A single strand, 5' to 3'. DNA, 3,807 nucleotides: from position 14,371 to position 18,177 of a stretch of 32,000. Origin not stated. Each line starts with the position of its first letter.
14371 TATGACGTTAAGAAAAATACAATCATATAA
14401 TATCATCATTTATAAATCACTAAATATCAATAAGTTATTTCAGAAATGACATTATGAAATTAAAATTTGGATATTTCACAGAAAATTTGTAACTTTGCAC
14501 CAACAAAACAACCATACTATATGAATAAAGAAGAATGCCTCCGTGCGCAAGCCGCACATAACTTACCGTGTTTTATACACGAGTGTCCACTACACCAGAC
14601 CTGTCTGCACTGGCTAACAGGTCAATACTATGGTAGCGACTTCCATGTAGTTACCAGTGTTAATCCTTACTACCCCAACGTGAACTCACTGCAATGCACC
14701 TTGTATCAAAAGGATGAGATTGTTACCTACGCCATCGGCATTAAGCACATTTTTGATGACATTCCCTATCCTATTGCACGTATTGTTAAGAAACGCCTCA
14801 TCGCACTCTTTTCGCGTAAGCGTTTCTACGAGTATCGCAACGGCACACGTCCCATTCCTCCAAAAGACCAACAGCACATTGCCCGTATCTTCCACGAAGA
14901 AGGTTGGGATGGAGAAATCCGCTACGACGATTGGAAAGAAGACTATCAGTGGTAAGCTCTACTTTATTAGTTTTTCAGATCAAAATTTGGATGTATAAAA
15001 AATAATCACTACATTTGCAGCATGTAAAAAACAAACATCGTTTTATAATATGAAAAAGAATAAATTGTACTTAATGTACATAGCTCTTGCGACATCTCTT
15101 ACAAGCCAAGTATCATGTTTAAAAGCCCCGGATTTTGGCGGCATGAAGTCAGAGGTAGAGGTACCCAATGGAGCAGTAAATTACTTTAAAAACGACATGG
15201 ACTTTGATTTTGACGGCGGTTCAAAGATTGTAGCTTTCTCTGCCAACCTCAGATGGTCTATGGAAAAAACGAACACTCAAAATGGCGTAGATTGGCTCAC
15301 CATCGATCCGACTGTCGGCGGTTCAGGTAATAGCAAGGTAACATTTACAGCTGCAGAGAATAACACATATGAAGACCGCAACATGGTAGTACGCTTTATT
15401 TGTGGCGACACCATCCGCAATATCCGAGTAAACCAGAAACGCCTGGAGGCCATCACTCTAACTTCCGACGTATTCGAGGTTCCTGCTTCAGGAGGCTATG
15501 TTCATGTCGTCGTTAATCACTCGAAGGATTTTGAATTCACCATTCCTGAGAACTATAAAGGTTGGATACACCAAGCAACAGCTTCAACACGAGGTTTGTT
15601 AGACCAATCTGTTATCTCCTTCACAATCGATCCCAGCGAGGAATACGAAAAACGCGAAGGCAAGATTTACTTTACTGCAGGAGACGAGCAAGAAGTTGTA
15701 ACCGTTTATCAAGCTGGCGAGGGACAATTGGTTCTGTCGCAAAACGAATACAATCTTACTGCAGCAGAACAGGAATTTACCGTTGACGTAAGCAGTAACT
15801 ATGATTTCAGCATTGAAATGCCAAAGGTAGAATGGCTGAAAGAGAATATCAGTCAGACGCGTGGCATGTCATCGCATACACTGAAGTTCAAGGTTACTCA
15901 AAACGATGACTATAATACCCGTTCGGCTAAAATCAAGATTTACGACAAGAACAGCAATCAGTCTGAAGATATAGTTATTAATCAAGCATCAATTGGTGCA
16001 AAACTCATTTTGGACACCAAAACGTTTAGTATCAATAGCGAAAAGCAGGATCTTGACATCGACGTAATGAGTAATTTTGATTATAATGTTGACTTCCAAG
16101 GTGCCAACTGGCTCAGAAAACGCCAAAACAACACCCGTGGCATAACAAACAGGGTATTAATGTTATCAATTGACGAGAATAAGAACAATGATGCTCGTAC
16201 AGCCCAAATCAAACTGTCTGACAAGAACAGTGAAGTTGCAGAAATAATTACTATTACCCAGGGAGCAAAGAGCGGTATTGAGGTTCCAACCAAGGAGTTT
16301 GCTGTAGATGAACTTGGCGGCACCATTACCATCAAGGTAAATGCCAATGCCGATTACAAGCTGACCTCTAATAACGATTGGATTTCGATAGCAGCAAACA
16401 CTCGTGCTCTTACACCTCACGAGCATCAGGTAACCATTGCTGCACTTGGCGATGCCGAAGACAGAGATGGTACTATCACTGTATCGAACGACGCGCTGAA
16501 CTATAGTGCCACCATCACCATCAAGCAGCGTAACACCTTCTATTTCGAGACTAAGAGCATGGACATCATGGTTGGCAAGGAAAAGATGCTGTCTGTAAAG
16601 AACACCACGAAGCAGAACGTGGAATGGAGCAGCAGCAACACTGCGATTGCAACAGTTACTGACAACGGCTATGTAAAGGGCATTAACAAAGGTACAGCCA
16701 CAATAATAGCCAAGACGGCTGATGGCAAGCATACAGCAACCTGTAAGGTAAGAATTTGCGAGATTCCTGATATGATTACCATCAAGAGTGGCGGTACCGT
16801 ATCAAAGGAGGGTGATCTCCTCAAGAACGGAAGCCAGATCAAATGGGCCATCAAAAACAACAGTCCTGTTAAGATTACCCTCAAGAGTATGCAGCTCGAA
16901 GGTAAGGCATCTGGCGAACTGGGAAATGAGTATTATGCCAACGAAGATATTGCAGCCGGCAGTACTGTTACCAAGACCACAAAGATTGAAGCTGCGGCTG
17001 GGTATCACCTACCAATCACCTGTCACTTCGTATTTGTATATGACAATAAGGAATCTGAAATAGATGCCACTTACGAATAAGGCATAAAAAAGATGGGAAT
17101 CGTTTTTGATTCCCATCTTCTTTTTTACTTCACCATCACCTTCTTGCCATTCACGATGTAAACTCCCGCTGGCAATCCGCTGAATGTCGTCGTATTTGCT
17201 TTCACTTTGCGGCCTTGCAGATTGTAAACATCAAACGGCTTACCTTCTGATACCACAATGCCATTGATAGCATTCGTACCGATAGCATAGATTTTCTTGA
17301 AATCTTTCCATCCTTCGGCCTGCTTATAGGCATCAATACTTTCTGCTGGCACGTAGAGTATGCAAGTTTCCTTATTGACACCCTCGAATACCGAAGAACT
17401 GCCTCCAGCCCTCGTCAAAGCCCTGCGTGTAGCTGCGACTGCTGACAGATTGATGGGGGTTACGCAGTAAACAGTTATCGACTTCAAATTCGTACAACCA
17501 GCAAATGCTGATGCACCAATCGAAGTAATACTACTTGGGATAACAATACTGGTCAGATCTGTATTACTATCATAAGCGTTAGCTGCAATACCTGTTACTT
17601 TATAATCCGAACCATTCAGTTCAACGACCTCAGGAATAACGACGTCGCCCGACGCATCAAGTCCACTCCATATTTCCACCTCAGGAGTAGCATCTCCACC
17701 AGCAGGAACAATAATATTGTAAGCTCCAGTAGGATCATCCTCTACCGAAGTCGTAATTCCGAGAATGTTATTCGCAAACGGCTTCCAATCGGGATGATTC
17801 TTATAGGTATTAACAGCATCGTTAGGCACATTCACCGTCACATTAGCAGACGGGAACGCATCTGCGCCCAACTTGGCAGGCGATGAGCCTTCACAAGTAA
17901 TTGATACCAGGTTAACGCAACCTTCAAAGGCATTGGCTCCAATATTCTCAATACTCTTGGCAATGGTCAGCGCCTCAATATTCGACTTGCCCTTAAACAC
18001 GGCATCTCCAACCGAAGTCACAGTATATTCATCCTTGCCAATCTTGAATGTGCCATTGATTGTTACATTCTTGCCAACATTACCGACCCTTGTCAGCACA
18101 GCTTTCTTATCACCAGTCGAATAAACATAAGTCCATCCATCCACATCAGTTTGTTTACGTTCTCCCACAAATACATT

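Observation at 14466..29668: Convergent surface-protein module: each of two paralogous small Cys-rich proteins precedes a large cell-surface protein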

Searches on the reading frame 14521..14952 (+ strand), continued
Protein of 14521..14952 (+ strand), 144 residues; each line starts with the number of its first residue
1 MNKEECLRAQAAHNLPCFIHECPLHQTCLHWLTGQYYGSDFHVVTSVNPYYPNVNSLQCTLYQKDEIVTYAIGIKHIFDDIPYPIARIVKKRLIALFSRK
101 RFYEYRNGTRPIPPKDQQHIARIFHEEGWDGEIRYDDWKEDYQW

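Call 111: find_related_loci(query=A1, collection=viral_contigs, flank=10000)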
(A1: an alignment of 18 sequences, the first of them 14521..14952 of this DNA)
Query A1 (144 aa) in viral_contigs; peptide patterns used: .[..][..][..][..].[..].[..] (x = any residue, [..] = any of these).
22 stretches matched a pattern, but none encodes a relative of the query by tblastn (E <= 1e-3).

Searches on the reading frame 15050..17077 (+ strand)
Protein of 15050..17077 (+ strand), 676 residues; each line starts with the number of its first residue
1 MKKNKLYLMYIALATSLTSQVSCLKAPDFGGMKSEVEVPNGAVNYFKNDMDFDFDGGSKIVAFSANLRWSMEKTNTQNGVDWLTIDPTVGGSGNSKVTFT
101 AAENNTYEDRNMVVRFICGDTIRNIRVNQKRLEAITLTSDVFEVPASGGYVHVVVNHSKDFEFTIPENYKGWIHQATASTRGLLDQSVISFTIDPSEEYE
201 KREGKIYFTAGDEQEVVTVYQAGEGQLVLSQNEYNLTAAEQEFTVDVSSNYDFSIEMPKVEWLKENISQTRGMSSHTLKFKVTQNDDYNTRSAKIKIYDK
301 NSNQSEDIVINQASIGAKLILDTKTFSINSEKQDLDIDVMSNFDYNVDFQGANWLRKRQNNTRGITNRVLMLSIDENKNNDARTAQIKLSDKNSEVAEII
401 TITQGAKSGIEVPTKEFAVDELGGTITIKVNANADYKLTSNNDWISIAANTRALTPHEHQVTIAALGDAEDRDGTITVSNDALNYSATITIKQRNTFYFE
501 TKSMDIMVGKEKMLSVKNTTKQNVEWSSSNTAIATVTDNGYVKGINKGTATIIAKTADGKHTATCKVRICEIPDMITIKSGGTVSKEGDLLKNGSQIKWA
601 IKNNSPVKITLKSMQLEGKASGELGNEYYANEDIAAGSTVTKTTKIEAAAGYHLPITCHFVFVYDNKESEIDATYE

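Call 5: search_protein_families(library=pfam, proteins=[window:15050-17077:+], max_evalue=0.01)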
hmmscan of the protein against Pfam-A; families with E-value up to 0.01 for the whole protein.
window:15050-17077:+ (676 aa): 3 families
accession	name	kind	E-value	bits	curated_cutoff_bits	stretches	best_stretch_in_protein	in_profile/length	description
PF13004.13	BACON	-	1.8e-46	156.4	25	5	75-130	4-61/61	Putative binding domain, N-terminal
PF19190.6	BACON_2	-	3.8e-21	75.3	25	3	53-118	12-80/94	Viral BACON domain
PF02368.24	Big_2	-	1.8e-09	37.9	22.8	1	488-567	4-79/79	Bacterial Ig-like domain (group 2)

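Call 6: search_protein_families(library=ncbifam, proteins=[window:15050-17077:+], max_evalue=0.01)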
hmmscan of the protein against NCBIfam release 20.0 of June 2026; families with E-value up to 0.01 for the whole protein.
window:15050-17077:+ (676 aa): 0 families

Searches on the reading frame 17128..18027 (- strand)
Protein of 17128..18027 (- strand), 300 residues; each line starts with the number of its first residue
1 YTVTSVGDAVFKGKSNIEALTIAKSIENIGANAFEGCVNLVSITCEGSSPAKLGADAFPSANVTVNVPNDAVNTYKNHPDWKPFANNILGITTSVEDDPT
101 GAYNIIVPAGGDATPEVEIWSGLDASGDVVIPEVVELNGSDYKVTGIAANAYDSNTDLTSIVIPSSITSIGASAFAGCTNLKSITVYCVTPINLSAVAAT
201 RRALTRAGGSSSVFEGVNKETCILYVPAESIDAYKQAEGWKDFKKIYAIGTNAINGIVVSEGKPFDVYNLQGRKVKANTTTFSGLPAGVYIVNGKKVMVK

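Call 85: search_protein_families(library=ncbifam, proteins=[window:17128-18027:-], max_evalue=0.01)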
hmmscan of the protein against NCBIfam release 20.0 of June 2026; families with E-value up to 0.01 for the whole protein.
window:17128-18027:- (300 aa): 4 families
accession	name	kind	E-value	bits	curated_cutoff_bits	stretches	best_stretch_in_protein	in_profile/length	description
NF001927.0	PRK00704.1-4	equivalog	0.00025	20.8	322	0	223-260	123-158/173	photosystem I reaction center protein subunit XI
NF047961.1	adhesin_HupY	equivalog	0.00047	18.3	1250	0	147-185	200-237/978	leucine-rich repeat adhesin HupY/LrrG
NF045861.1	glide_Gli349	exception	0.00074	16.2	1750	0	144-185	2711-2750/3169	gliding machinery surface structure protein Gli349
TIGR04183.1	Por_Secre_tail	domain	0.0016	18.4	23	1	259-293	17-57/72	T9SS type A sorting domain-containing protein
